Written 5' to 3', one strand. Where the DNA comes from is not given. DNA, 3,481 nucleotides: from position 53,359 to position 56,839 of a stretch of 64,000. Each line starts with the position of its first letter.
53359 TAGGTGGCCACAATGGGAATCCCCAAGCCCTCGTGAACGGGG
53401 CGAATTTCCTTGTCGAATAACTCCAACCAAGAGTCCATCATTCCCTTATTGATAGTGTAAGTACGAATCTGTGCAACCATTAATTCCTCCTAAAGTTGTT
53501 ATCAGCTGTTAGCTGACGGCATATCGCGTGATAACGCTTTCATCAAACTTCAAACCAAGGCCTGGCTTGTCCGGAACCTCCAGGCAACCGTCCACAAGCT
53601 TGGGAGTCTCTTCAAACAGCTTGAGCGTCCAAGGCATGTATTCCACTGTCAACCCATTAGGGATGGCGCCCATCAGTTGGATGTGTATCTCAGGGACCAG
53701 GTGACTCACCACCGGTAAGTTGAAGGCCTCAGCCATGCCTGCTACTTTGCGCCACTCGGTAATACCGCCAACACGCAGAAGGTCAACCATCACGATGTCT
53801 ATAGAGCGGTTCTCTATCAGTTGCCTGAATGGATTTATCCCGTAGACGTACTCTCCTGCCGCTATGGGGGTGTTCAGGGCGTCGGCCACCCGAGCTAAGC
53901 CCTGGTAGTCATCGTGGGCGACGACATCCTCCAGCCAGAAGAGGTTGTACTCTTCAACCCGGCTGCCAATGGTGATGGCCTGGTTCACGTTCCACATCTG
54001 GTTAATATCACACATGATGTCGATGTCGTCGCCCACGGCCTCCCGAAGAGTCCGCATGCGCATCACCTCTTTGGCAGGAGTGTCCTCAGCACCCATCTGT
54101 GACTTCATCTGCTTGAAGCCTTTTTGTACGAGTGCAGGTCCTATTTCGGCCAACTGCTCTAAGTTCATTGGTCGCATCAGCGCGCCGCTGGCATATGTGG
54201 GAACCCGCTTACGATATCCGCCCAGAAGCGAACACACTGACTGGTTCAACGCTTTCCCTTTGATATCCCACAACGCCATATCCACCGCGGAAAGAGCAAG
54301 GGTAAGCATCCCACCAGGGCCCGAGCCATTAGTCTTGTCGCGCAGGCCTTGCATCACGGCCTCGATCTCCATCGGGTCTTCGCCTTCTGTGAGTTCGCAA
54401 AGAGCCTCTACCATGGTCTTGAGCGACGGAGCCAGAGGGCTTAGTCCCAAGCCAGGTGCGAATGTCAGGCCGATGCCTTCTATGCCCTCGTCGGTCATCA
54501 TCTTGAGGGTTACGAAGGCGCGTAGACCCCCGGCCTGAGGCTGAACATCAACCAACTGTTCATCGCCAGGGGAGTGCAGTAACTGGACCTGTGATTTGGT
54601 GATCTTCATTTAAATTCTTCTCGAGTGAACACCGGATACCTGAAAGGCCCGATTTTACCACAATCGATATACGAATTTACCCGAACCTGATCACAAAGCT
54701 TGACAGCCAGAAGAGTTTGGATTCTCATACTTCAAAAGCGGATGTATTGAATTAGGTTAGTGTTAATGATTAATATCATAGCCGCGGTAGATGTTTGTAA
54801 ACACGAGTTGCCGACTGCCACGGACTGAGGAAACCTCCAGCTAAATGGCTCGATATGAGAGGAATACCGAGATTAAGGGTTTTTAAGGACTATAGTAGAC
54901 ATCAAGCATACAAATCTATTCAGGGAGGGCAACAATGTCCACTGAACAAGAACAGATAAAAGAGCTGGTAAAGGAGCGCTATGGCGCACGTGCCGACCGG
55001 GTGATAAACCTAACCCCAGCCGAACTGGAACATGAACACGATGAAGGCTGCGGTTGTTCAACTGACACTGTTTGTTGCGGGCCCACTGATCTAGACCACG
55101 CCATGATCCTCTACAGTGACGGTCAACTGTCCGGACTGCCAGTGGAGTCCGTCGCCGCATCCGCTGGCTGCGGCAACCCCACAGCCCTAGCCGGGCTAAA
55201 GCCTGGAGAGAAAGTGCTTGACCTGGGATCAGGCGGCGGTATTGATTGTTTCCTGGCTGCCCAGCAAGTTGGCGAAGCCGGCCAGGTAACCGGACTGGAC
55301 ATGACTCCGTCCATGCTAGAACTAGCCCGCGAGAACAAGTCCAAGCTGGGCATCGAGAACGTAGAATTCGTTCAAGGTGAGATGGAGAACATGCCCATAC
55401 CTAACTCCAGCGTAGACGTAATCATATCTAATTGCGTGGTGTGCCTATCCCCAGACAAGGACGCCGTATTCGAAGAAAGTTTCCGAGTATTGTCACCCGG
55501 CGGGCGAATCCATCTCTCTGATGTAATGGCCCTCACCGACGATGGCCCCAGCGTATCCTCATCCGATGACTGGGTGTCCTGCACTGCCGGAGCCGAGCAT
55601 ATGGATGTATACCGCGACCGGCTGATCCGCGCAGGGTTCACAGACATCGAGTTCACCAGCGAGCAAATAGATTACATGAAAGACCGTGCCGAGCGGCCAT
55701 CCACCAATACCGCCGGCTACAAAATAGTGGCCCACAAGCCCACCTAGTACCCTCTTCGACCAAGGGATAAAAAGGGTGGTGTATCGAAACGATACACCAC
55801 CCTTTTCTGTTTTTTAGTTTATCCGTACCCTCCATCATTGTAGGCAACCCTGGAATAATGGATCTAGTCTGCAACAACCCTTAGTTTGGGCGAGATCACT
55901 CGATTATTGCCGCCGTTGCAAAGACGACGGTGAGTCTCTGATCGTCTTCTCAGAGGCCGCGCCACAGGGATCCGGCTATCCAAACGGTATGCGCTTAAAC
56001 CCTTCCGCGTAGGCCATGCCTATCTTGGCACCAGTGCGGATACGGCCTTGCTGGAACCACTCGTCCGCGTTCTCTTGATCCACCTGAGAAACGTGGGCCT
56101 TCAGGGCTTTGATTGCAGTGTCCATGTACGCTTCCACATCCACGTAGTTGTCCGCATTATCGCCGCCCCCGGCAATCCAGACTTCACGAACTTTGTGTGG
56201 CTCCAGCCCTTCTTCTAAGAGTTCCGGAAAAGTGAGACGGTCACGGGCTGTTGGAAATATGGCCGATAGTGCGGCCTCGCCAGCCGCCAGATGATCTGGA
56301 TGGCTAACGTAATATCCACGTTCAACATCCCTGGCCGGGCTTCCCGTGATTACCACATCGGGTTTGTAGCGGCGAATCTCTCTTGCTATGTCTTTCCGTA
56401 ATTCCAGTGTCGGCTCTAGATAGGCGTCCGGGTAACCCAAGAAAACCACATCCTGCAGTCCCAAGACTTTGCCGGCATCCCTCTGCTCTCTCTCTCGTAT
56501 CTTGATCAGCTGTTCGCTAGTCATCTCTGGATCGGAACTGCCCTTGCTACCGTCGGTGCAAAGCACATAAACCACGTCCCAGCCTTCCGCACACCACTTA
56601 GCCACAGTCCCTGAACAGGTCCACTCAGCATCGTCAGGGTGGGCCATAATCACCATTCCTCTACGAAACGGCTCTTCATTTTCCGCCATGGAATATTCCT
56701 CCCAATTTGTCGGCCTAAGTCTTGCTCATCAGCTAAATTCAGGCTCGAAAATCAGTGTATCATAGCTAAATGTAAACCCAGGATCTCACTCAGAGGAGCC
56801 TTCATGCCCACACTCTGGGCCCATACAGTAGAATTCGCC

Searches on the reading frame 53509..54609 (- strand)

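Call 90: search_protein_families(library=pfam, proteins=[window:53509-54609:-], max_evalue=0.0001)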
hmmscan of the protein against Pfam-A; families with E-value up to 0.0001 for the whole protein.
window:53509-54609:- (366 aa): 2 families
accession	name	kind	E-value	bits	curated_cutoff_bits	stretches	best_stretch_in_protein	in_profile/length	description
PF13378.12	MR_MLE_C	-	6.5e-61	206.3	29.4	1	160-358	10-218/219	Enolase C-terminal domain-like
PF02746.21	MR_MLE_N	-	1e-15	58.4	22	1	31-130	27-117/117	Mandelate racemase / muconate lactonizing enzyme, N-terminal domain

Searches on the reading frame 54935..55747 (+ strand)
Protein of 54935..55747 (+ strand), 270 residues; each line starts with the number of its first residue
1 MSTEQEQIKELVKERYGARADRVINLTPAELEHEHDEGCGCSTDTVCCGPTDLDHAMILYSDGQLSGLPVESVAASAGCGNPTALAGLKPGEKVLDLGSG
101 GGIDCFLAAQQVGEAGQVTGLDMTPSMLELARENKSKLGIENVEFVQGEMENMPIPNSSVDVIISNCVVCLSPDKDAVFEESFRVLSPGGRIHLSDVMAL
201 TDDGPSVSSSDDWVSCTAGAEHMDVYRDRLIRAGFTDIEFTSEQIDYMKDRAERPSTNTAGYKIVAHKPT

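Call 90: search_protein_families(library=pfam, proteins=[window:54935-55747:+], max_evalue=0.0001)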
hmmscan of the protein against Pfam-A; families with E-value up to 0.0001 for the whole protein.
window:54935-55747:+ (270 aa): 11 families
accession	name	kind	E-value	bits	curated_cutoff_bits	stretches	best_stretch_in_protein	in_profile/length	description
PF13847.12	Methyltransf_31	-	1.5e-35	122.5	27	1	89-210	2-125/145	Methyltransferase domain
PF13649.12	Methyltransf_25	-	9.1e-24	84.4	27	1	94-190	1-97/97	Methyltransferase domain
PF08241.18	Methyltransf_11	-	1.1e-22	80.9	21.2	1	95-192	1-93/95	Methyltransferase domain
PF01209.24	Ubie_methyltran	-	6.6e-18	65.3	20.1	1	86-194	43-151/233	ubiE/COQ5 methyltransferase family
PF08242.18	Methyltransf_12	-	3.4e-14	53.8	30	1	95-192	1-98/98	Methyltransferase domain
PF13489.12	Methyltransf_23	-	3.3e-10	40.4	27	1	85-236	16-155/164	Methyltransferase domain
PF01135.25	PCMT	-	1e-09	38.9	20.3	1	84-164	67-147/210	Protein-L-isoaspartate(D-aspartate) O-methyltransferase (PCMT)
PF06325.19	PrmA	-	1.2e-07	32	22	1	88-198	159-262/296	Ribosomal protein L11 methyltransferase (PrmA)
PF05175.20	MTS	-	2.5e-06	27.7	23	1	91-167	32-106/170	Methyltransferase small domain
PF20922.3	Anamorsin_N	-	1.1e-05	25.6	27.1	1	135-214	31-108/163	Anamorsin, N-terminal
PF01170.24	UPF0020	-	1.2e-05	25.5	22.3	1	114-166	75-128/197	RMKL-like, methyltransferase domain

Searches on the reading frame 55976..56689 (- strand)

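Call 90: search_protein_families(library=pfam, proteins=[window:55976-56689:-], max_evalue=0.0001)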
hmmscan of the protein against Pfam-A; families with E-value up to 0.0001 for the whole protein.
window:55976-56689:- (237 aa): 1 family
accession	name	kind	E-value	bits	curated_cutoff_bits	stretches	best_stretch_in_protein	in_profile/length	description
PF02585.22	PIG-L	-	8e-34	117.4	28.2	1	12-143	1-128/129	GlcNAc-PI de-N-acetylase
